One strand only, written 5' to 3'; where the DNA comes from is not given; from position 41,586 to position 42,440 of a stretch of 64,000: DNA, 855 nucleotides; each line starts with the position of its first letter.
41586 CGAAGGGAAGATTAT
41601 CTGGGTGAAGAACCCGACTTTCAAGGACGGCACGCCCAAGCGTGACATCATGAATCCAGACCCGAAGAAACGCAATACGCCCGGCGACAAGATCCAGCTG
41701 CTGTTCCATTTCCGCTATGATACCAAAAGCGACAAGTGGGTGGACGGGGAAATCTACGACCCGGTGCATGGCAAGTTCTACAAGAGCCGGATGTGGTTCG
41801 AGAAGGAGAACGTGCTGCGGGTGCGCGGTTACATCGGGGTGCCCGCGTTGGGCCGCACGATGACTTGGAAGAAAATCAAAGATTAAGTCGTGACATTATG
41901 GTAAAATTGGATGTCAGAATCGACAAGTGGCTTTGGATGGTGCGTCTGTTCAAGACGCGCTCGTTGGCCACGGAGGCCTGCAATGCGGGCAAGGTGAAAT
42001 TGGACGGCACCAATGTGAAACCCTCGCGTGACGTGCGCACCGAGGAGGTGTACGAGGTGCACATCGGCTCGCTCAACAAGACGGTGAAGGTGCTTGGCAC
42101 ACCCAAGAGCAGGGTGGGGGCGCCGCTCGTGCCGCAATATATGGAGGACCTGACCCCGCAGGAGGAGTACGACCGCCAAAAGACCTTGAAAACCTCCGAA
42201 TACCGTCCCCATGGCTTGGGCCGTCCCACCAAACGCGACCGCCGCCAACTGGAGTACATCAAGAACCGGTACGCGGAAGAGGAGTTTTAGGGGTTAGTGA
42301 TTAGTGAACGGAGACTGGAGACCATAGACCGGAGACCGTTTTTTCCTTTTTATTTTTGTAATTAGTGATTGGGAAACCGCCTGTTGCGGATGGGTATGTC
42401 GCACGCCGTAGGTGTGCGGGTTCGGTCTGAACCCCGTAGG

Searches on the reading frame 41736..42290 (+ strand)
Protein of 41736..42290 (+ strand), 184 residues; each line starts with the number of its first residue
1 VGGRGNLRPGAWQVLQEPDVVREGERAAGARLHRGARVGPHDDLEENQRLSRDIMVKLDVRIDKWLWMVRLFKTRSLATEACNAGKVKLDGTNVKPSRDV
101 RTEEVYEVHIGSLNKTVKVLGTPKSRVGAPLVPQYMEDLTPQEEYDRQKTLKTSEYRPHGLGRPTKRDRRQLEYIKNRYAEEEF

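Call 75: search_protein_families(library=pfam, proteins=[window:41736-42290:+], max_evalue=0.001)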
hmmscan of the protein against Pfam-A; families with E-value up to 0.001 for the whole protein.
window:41736-42290:+ (184 aa): 1 family
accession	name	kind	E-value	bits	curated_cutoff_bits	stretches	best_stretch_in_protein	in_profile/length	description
PF01479.30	S4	-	3.4e-09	36.7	22.8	1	60-104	1-46/48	S4 domain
